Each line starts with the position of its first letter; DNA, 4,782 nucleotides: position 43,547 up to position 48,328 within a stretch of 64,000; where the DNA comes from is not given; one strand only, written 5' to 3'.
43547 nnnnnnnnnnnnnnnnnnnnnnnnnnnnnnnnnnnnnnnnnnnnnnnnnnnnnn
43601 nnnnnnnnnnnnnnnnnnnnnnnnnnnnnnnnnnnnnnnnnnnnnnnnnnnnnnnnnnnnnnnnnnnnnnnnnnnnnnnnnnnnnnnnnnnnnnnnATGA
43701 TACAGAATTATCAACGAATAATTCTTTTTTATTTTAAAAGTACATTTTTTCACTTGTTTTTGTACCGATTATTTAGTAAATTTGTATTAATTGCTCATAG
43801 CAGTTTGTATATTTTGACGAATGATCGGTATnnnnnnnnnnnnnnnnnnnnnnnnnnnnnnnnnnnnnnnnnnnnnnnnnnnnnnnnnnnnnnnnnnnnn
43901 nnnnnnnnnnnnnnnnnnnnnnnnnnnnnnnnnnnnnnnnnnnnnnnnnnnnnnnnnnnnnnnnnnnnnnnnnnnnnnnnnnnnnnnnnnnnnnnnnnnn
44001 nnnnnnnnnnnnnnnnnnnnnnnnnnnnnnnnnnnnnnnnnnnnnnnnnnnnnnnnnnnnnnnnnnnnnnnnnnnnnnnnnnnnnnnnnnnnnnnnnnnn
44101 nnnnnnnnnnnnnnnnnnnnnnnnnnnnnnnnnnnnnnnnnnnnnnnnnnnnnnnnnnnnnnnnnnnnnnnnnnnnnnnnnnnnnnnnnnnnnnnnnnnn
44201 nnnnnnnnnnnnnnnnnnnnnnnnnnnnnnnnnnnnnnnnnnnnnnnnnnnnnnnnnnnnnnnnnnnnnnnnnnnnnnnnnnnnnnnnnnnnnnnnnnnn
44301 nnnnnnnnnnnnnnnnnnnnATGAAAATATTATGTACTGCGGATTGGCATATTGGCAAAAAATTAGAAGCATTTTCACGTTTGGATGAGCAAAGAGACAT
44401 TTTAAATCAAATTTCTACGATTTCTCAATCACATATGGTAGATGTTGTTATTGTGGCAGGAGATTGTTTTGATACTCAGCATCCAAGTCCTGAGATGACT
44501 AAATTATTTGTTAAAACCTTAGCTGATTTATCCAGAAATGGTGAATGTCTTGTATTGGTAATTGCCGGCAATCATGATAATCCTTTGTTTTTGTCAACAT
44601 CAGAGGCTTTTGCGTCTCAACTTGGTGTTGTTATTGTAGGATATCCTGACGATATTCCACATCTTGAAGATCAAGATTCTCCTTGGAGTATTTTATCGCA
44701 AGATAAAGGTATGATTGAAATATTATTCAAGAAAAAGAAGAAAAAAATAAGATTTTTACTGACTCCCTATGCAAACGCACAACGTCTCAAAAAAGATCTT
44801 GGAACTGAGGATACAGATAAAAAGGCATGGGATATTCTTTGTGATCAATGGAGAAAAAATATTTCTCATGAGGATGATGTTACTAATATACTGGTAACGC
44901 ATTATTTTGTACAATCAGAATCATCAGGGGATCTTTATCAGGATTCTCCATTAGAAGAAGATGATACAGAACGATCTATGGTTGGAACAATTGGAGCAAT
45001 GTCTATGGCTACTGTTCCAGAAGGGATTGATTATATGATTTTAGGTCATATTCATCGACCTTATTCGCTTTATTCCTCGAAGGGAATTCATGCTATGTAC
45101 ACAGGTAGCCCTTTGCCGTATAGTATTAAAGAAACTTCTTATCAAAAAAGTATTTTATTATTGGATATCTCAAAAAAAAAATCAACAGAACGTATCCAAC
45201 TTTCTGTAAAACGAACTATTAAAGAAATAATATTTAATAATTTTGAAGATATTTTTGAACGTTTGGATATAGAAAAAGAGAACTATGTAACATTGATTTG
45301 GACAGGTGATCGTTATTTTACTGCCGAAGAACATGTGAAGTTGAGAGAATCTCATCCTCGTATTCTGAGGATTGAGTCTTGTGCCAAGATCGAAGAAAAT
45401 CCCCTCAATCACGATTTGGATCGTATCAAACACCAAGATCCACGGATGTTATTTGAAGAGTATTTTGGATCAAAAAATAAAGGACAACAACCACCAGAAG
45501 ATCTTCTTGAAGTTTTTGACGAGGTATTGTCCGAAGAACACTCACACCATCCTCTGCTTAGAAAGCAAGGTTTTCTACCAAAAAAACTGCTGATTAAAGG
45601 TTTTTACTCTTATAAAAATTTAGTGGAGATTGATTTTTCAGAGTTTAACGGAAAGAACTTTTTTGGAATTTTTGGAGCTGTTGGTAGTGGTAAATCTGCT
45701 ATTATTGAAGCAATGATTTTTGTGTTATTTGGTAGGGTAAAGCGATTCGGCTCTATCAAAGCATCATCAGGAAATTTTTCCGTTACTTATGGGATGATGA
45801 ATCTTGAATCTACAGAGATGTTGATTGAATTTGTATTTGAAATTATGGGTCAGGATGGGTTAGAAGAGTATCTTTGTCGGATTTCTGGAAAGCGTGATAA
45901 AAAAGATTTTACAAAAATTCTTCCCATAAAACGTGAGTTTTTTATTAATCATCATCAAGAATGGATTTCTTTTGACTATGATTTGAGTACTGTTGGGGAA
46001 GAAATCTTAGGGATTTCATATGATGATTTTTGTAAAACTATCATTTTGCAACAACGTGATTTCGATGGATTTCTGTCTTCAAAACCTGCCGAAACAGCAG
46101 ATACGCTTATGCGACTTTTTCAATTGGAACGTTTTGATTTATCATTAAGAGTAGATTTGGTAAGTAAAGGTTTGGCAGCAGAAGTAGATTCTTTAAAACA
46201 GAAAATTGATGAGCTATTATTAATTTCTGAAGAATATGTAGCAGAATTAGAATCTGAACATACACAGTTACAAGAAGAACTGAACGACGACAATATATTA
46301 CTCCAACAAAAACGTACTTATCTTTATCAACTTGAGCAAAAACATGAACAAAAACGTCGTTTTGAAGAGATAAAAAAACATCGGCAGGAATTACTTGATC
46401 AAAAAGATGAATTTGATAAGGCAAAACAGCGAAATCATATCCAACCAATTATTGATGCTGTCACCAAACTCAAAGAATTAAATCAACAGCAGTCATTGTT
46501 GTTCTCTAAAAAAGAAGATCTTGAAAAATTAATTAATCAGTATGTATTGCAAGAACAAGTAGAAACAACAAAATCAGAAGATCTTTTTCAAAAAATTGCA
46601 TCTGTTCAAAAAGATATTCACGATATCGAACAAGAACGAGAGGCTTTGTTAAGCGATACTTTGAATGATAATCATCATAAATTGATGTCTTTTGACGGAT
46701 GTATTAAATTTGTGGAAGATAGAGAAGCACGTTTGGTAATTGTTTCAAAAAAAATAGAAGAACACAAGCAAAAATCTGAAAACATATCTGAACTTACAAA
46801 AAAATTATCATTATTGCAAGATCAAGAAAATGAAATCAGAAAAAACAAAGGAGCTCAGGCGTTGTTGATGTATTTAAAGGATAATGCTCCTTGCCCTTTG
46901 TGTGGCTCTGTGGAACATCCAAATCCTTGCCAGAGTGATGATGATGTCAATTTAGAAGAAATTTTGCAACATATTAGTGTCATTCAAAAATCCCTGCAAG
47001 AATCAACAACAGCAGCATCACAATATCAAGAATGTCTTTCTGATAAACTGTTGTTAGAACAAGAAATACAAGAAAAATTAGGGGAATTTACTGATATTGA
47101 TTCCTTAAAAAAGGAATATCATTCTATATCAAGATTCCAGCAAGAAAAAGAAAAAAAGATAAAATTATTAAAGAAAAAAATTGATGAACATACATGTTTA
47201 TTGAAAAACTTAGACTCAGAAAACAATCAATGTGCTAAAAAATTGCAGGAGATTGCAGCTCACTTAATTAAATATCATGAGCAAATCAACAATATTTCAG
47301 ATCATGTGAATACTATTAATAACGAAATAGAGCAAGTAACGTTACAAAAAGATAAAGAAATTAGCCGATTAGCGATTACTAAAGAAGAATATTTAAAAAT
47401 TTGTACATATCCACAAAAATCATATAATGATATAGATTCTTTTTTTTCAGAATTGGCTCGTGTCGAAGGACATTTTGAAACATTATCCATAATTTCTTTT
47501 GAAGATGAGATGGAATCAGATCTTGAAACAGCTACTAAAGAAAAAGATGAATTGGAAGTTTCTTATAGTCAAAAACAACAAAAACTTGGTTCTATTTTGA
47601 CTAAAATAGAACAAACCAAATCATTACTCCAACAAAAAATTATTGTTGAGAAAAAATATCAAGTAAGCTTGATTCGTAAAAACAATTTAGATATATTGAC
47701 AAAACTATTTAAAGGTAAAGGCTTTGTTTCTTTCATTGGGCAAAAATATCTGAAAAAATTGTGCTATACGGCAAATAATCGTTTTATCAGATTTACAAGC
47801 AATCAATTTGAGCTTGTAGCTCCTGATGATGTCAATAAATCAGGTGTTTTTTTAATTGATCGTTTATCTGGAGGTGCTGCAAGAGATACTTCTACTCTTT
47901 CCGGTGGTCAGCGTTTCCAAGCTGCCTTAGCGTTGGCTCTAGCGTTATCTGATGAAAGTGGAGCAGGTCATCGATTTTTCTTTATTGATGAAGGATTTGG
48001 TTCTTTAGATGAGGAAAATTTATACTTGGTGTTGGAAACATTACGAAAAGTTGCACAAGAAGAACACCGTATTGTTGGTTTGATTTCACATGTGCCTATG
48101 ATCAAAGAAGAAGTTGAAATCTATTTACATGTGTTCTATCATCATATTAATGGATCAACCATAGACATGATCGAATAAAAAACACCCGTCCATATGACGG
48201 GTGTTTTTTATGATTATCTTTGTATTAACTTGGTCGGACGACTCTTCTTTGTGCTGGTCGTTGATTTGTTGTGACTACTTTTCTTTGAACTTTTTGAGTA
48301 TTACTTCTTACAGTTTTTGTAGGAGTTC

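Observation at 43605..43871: Promoter-proximal nested helices forming a three-way junction: candidate novel structured RNA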

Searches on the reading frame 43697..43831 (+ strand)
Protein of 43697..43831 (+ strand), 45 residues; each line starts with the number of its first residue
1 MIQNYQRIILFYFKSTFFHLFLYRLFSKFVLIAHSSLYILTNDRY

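Call 42: find_homologous_proteins(query=window:43697-43831:+, max_evalue=10)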
Query seq(45 aa): no candidate shares three 5-residue words with the query. No homologue found.
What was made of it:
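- Tried and rejected: There were no hits (call 42).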

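Call 85: search_protein_families(library=pfam, proteins=[window:43697-43831:+], max_evalue=1)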
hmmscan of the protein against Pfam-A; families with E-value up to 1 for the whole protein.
seq(45 aa): 0 families

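Call 86: search_protein_families(library=ncbifam, proteins=[window:43697-43831:+], max_evalue=1)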
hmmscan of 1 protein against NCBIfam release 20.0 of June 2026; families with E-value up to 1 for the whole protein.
seq(45 aa): 0 families
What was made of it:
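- The 45-aa ORF has no Shine-Dalgarno sequence, no homologue (call 42) and no Pfam or NCBIfam match (calls 85, 86). There is no homologue among 5.8 billion proteins (call 42) and no Pfam or NCBIfam match (calls 85, 86).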

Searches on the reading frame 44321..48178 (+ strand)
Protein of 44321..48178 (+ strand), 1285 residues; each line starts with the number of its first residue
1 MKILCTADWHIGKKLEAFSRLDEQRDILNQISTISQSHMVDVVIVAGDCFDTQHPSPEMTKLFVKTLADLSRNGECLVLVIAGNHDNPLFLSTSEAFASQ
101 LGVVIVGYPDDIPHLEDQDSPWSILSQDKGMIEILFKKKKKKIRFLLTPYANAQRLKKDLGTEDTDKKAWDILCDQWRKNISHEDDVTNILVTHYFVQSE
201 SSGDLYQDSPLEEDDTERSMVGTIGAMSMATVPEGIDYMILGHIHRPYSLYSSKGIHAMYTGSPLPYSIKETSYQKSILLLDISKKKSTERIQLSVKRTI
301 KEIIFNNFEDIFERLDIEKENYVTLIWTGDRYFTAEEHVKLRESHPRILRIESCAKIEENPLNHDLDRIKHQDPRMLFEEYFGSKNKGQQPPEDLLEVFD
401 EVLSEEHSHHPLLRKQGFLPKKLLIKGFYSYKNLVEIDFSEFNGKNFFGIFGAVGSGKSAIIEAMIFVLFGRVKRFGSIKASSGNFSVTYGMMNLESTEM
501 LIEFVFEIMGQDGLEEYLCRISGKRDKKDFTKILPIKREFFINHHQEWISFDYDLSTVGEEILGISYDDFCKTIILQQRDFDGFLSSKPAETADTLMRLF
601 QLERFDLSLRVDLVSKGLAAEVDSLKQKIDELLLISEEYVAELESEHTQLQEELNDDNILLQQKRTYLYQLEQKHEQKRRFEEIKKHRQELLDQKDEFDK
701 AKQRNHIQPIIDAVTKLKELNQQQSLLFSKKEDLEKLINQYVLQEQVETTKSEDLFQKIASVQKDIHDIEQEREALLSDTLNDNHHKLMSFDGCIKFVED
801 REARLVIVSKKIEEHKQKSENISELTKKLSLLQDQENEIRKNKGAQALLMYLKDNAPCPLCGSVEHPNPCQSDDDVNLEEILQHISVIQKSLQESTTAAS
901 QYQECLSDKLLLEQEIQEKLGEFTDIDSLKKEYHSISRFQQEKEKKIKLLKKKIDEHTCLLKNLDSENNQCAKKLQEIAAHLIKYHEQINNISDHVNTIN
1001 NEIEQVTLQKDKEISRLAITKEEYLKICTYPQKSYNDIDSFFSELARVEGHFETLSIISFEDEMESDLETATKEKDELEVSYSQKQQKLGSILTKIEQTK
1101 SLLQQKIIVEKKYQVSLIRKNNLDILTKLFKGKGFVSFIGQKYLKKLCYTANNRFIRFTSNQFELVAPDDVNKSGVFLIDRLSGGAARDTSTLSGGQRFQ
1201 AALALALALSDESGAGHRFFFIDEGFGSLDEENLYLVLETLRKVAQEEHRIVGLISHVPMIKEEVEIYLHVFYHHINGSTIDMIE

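Call 15: find_encoding_contigs(protein=window:44321-48178:+, flank=10000, max_places=10)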
Protein window:44321-48178:+ (1285 aa): no gene with exactly this product is on record in the collection.

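Call 18: search_protein_families(library=pfam, proteins=[window:44321-48178:+])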
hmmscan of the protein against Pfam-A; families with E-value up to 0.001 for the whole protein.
window:44321-48178:+ (1285 aa): 6 families
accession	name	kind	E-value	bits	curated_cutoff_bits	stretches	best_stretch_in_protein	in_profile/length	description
PF00149.33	Metallophos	-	9.9e-15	55.9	21.5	1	1-247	1-191/191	Calcineurin-like phosphoesterase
PF13476.12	AAA_23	-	1.3e-12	49.2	27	1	422-694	1-199/201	AAA domain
PF02463.25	SMC_N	-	8.4e-12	45.4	40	2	421-470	3-49/220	RecF/RecN/SMC N terminal domain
PF13558.12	SbcC_Walker_B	-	3.5e-06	27.6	27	1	1187-1242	27-89/90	SbcC/RAD50-like, Walker B motif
PF12850.12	Metallophos_2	-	1.2e-05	25.8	27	0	1-98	1-68/154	Calcineurin-like phosphoesterase superfamily domain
PF13555.12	AAA_29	-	0.00076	19.6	27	0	446-473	23-50/61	P-loop containing region of AAA domain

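Call 19: find_homologous_proteins(query=window:44321-48178:+, max_evalue=1e-20)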
Query window:44321-48178:+ (1285 aa): 38 proteins with E <= 1e-20 among 8000 candidates.
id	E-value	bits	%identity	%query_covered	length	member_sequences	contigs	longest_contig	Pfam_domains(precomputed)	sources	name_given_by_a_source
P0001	0.0e+0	1969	96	71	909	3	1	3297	PF12850.13,PF00149.34,PF13476.13,PF02463.26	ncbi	ncbi:MAG: exonuclease subunit SbcD, partial [Brevinema sp.]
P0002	0.0e+0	1365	52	100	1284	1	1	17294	PF12850.13,PF00149.34,PF13476.13,PF13558.13,PF02463.26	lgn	-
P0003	0.0e+0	1295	51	100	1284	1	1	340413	PF12850.13,PF00149.34,PF13476.13,PF13558.13,PF02463.26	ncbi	ncbi:MAG: exonuclease subunit SbcD [Brevinema sp.]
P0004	0.0e+0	1137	47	100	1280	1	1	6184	PF12850.13,PF00149.34,PF13476.13,PF02463.26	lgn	-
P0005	0.0e+0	1135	47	100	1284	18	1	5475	PF12850.13,PF00149.34,PF13476.13,PF13558.13,PF02463.26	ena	-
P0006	0.0e+0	1119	46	100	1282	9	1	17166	PF12850.13,PF00149.34,PF13476.13,PF02463.26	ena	-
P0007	0.0e+0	1104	46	100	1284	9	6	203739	PF12850.13,PF00149.34,PF13476.13,PF13558.13,PF02463.26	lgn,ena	-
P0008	0.0e+0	1102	46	100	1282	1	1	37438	PF12850.13,PF00149.34,PF13558.13,PF02463.26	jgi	-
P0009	0.0e+0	1081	45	100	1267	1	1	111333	PF12850.13,PF00149.34,PF13476.13,PF02463.26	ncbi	ncbi:MAG: exonuclease subunit SbcD [Brevinema sp.]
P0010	0.0e+0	1043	44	99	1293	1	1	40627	PF12850.13,PF00149.34,PF13476.13,PF13558.13,PF02463.26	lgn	-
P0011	0.0e+0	1026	43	100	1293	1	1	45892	PF12850.13,PF00149.34,PF13476.13,PF13558.13,PF02463.26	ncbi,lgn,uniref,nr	ncbi:Exodeoxyribonuclease I subunit D [Brevinema andersonii]|uniref:Nuclease SbcCD subunit D n=1 Tax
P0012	0.0e+0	1021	44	99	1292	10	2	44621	PF12850.13,PF00149.34,PF13476.13,PF13558.13,PF02463.26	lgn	-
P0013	1.4e-294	998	44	98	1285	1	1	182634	PF00149.34,PF13558.13,PF02463.26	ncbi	ncbi:MAG: exonuclease subunit SbcD [Brevinemataceae bacterium]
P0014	3.3e-243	828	38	100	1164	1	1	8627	PF00149.34,PF13476.13,PF13558.13,PF02463.26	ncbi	ncbi:MAG: exonuclease subunit SbcD [Brevinema sp.]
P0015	2.4e-238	812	56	55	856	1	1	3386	PF12850.13,PF00149.34,PF13476.13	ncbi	-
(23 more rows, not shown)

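Call 21: find_related_loci(query=A1, collection=genome_contigs, flank=10000)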
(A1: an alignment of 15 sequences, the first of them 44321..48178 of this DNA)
Query A1 (1285 aa) in genome_contigs; peptide patterns used: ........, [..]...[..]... (x = any residue, [..] = any of these).
104 stretches matched a pattern; 20 encode a relative of the query (tblastn E <= 1e-3); 17 distinct loci.
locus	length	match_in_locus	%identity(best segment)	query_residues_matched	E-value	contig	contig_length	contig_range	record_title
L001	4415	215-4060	47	1-1284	0e+0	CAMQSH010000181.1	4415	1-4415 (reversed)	MAG TPA_asm: uncultured Brevinema sp. isolate ERR3140047_bin.2_metaWRAP_v1.3_MAG genome assembly, contig: ERZ4740304.450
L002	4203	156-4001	47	1-1284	0e+0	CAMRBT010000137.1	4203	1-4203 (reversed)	MAG TPA_asm: uncultured Brevinema sp. isolate ERR3140005_bin.1_metaWRAP_v1.3_MAG genome assembly, contig: ERZ4740450.516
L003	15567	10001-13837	45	1-1283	0e+0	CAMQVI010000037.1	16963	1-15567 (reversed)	MAG TPA_asm: uncultured Brevinema sp. isolate ERR3139981_bin.6_metaWRAP_v1.3_MAG genome assembly, contig: ERZ4740485.196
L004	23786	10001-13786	44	1-1265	0e+0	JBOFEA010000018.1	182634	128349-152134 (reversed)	MAG: Brevinemataceae bacterium isolate WFFMC_MAG_136 k139_131513_flag=0_multi=31.9932_len=182634, whole genome shotgun s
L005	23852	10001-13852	51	1-1285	0e+0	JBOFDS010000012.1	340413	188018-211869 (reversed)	MAG: Brevinema sp. isolate WFFMC_MAG_144 k139_331670_flag=0_multi=35.9959_len=340413, whole genome shotgun sequence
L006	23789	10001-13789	45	1-1281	0e+0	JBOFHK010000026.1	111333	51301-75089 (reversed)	MAG: Brevinema sp. isolate WFFMC_MAG_048 k139_61231_flag=0_multi=10.9964_len=111333, whole genome shotgun sequence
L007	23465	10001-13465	39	1-1284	0e+0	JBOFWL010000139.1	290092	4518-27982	MAG: Brevinema sp. isolate WFFMC_MAG_553 k139_14080_flag=0_multi=11.0410_len=290092, whole genome shotgun sequence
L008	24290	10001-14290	31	1-1283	2e-88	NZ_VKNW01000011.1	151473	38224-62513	Chryseobacterium echinoideorum strain CC-CZW010 scaffold11.1-size151473, whole genome shotgun sequence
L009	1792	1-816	51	1018-1283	8e-73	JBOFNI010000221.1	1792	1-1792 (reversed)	MAG: Brevinema sp. isolate WFFMC_MAG_292 k139_22103_flag=0_multi=35.1494_len=1792, whole genome shotgun sequence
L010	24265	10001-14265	33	1-1281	1e-82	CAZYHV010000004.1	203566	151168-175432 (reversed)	MAG TPA_asm: uncultured Chitinophagaceae bacterium isolate SRP187154_co1_104 genome assembly, contig: NODE_31_length_203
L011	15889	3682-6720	35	408-1281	6e-37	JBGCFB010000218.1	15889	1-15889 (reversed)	MAG: Bacteroidia bacterium isolate SGMAG-32 contig218, whole genome shotgun sequence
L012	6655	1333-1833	44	1119-1285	3e-33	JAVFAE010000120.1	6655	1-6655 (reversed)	MAG: Weeksellaceae bacterium isolate BF4_82 NODE_39973_length_6655_cov_4.129442_Biofilm4, whole genome shotgun sequence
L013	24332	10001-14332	30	1-1281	6e-93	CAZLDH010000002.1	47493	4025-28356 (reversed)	MAG TPA_asm: uncultured Chitinophagaceae bacterium isolate SRP187154_co1_255 genome assembly, contig: NODE_569_length_47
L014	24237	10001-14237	31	1-1281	5e-85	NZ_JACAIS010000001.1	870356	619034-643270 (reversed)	Sphingobacterium sp. N143 NODE_1_length_870356_cov_107.756860, whole genome shotgun sequence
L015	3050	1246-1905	33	1067-1284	2e-21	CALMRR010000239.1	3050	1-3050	MAG TPA_asm: uncultured Petrotoga sp. isolate SRR5007357_bin.106_CONCOCT_v1.1_MAG genome assembly, contig: ERZ778037.298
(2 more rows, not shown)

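Call 23: find_encoding_contigs(protein=P0011, flank=10000, max_places=3)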
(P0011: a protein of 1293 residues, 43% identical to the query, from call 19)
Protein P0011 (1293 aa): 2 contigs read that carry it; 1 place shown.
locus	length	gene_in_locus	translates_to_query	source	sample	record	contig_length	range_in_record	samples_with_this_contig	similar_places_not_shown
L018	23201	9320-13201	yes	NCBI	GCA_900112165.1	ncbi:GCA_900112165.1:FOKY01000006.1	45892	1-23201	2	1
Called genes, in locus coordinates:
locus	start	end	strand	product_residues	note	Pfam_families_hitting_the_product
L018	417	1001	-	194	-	PF24675:NpmA (weak), PF02390:Methyltransf_4, PF13847:Methyltransf_31, PF13649:Methyltransf_25 (weak)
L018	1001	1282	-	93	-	PF02686:GatC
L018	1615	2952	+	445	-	PF00308:Bac_DnaA, PF13173:AAA_14 (faint), PF00004:AAA (weak), PF08299:Bac_DnaA_C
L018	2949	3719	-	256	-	PF01416:PseudoU_synth_1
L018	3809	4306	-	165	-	-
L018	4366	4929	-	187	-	-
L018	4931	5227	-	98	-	-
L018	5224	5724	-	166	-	PF04542:Sigma70_r2 (weak), PF08281:Sigma70_r4_2, PF04545:Sigma70_r4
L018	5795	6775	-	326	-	-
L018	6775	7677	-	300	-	-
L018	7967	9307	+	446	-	PF01554:MatE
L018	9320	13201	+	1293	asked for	PF00149:Metallophos, PF12850:Metallophos_2 (faint), PF13476:AAA_23, PF02463:SMC_N, PF13558:SbcC_Walker_B (weak)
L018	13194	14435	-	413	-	PF02447:GntP_permease, PF03553:Na_H_antiporter (faint), PF13726:Na_H_antiport_2 (weak)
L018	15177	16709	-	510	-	PF07498:Rho_N, PF07497:Rho_RNA_bind, PF00006:ATP-synt_ab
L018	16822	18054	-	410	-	PF21088:MS_channel_1st (weak), PF00924:MS_channel_2nd, PF21082:MS_channel_3rd (weak)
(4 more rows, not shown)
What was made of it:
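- In B. andersonii, sbcCD lies 6.4 kb from dnaA (call 23).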

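Call 24: find_encoding_contigs(protein=P0002, flank=10000, max_places=3)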
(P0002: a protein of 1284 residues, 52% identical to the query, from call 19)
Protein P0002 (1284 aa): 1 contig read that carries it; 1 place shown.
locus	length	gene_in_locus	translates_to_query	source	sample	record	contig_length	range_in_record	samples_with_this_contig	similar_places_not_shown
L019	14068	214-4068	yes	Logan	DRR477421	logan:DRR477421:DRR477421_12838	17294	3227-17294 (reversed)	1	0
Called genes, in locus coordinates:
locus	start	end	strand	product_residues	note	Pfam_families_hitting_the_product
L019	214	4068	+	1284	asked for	PF00149:Metallophos, PF12850:Metallophos_2 (faint), PF02463:SMC_N (weak), PF13476:AAA_23, PF13558:SbcC_Walker_B (weak)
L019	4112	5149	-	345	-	-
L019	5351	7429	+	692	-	PF02092:tRNA_synt_2f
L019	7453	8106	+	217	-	PF02660:G3P_acyltransf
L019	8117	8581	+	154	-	-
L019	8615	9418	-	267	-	-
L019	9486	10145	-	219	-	PF02348:CTP_transf_3, PF12804:NTP_transf_3 (weak)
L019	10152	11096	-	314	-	-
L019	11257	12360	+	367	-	PF01926:MMR_HSR1, PF02421:FeoB_N (weak), PF06071:YchF-GTPase_C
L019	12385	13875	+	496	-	PF13424:TPR_12 (faint), PF14559:TPR_19 (faint), PF07719:TPR_2 (faint), PF13428:TPR_14 (faint), PF25068:ARM_TT21_4th (faint), PF12895:ANAPC3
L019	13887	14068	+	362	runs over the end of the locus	PF03033:Glyco_transf_28, PF04101:Glyco_tran_28_C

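Call 27: find_encoding_contigs(protein=P0001, flank=10000, max_places=5)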
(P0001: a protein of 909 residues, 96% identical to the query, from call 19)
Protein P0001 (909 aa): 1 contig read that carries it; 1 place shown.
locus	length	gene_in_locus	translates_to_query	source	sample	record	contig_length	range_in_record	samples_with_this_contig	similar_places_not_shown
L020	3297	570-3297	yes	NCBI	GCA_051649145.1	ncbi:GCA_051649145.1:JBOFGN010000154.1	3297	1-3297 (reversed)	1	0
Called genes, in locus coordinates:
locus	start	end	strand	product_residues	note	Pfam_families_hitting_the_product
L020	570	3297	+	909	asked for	PF00149:Metallophos, PF12850:Metallophos_2 (faint), PF02463:SMC_N (weak), PF13476:AAA_23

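Call 28: find_encoding_contigs(protein=P0015, flank=10000, max_places=5)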
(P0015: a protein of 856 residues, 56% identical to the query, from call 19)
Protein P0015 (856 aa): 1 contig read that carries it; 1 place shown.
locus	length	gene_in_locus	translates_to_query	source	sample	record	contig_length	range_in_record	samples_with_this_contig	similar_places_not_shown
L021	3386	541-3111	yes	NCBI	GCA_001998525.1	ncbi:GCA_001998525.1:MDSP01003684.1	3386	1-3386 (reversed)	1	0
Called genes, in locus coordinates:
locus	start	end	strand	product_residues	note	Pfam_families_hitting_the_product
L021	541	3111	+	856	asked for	PF00149:Metallophos, PF12850:Metallophos_2 (faint), PF13476:AAA_23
